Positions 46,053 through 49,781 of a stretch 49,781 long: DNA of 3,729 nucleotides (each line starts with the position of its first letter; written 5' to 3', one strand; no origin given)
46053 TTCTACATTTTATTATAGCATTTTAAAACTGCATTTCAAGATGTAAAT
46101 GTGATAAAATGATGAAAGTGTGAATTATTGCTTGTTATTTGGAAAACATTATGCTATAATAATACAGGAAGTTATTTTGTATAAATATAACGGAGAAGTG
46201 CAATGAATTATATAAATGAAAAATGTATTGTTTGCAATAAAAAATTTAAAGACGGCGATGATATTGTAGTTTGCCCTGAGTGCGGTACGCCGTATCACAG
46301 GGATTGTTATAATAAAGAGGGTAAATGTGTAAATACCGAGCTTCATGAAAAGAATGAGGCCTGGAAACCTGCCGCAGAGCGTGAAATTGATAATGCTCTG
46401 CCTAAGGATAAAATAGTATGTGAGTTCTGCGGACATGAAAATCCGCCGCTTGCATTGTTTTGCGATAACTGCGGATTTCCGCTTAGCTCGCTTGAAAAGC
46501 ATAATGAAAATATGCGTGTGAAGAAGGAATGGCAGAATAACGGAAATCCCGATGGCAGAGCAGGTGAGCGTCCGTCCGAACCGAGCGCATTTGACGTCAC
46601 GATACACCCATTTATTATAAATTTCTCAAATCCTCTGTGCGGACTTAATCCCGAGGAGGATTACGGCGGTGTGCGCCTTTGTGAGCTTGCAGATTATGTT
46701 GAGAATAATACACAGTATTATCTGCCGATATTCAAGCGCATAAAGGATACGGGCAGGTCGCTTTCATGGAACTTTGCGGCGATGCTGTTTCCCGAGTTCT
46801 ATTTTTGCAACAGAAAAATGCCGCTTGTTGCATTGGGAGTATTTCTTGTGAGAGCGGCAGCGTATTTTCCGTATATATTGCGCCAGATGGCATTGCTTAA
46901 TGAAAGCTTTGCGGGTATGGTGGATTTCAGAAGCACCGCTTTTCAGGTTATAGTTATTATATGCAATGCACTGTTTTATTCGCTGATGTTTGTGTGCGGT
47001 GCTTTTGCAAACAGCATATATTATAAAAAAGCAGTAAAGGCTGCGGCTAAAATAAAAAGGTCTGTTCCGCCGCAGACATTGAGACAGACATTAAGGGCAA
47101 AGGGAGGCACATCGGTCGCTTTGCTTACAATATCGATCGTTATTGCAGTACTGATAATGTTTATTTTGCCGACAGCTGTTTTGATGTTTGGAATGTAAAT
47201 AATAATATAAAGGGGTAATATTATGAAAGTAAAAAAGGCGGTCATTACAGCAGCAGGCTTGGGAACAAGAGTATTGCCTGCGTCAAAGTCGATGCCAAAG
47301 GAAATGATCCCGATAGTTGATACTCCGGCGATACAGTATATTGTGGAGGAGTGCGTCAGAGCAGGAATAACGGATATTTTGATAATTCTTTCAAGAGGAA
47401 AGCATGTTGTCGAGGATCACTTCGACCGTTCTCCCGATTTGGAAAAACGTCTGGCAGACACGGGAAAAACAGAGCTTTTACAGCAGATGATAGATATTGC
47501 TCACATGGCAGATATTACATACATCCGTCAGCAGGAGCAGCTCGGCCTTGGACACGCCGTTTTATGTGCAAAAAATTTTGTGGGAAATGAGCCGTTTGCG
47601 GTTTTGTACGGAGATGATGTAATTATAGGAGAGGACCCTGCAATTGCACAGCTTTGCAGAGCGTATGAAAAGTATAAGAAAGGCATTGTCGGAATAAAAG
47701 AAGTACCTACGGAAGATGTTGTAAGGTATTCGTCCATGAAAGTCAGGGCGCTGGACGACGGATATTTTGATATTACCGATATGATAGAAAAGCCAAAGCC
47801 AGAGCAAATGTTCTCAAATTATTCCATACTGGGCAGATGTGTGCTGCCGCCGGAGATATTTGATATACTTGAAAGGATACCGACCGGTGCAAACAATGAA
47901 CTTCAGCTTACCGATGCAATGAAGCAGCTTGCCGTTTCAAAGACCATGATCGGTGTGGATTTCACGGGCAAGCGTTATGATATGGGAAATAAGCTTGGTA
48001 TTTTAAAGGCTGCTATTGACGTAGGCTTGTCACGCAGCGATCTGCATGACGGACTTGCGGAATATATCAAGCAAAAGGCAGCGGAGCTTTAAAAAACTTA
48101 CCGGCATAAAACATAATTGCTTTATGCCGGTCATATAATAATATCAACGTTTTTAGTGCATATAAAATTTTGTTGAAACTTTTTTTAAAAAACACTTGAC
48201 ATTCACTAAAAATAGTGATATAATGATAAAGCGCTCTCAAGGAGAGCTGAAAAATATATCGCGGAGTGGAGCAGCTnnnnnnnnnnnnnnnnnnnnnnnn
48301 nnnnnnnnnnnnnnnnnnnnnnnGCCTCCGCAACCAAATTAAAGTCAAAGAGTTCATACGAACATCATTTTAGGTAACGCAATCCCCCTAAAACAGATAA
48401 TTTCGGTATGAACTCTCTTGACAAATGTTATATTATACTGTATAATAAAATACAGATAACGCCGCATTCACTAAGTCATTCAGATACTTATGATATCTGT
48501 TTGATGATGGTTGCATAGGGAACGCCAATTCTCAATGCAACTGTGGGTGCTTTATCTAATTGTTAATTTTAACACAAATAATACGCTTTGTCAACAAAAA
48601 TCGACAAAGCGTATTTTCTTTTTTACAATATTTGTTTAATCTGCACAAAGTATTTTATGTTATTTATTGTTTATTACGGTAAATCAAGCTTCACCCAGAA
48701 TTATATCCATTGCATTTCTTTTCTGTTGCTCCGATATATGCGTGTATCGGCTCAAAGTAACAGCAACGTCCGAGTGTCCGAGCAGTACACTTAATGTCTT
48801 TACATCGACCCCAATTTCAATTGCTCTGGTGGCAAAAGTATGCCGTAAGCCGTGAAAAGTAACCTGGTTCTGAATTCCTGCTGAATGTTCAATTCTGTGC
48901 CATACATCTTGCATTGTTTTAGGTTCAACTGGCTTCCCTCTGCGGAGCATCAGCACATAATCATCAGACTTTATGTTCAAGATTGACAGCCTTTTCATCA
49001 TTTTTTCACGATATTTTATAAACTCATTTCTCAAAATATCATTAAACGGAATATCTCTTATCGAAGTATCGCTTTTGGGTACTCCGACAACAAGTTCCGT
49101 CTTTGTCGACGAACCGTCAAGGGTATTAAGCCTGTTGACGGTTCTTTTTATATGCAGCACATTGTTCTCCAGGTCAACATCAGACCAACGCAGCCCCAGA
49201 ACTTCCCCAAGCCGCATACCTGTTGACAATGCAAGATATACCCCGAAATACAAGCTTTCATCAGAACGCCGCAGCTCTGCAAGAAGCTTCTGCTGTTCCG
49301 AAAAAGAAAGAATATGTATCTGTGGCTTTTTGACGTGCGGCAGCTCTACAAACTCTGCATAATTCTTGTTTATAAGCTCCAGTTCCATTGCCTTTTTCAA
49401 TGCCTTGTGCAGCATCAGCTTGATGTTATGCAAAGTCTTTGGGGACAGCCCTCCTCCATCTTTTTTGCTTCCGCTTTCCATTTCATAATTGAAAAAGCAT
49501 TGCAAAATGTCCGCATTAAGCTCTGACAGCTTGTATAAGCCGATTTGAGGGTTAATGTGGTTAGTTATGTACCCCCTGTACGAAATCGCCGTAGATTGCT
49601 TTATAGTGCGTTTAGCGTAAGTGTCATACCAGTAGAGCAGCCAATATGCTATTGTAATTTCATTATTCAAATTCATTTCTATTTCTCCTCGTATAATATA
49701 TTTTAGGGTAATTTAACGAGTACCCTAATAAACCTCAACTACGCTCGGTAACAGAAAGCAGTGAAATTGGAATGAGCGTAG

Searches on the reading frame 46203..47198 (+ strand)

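Call 42: search_protein_families(library=pfam, proteins=[window:46203-47198:+], max_evalue=0.00001)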
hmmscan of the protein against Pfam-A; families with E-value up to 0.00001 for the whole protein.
window:46203-47198:+ (331 aa): 2 families
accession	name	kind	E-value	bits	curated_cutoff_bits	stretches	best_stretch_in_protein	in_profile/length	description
PF14446.12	Prok-RING_1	-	9.2e-27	93.2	29.1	1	2-55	1-54/54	Prokaryotic RING finger family 1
PF00628.35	PHD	-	1.5e-06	28.6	24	0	8-39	1-31/47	PHD-finger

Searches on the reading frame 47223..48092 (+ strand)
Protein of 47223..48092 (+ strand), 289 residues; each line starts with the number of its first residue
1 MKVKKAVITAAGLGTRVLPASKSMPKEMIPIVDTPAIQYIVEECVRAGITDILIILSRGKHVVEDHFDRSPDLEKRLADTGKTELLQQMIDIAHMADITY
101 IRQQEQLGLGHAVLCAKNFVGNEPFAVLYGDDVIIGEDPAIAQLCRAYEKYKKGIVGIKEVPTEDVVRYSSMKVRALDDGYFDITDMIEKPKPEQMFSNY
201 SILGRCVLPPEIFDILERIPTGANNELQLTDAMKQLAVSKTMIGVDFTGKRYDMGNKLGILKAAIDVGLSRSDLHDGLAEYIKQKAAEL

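Call 42: search_protein_families(library=pfam, proteins=[window:47223-48092:+], max_evalue=0.00001)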
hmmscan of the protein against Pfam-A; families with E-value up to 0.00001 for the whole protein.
window:47223-48092:+ (289 aa): 1 family
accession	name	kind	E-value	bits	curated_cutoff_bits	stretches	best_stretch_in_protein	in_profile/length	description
PF00483.29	NTP_transferase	-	5.4e-28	98.6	21.2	1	5-264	1-239/245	Nucleotidyl transferase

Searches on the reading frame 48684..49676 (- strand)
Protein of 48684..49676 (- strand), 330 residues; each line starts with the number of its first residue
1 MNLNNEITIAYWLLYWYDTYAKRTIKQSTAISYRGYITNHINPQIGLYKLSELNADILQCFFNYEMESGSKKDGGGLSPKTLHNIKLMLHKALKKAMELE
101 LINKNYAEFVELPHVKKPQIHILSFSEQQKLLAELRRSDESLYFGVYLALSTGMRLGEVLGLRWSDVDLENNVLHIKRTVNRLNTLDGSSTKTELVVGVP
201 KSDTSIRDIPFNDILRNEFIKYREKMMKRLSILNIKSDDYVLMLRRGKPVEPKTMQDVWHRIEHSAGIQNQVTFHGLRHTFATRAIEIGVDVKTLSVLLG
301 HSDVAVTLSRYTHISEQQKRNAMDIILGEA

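Call 42: search_protein_families(library=pfam, proteins=[window:48684-49676:-], max_evalue=0.00001)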
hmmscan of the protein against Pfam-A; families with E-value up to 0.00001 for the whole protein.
window:48684-49676:- (330 aa): 2 families
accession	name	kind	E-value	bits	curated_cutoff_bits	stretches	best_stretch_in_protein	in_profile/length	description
PF00589.27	Phage_integrase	-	1.6e-31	109.8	27.1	1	123-317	3-171/172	Phage integrase family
PF14659.12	Phage_int_SAM_3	-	3.4e-09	37.2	22.6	1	8-64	1-56/58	Phage integrase, N-terminal SAM-like domain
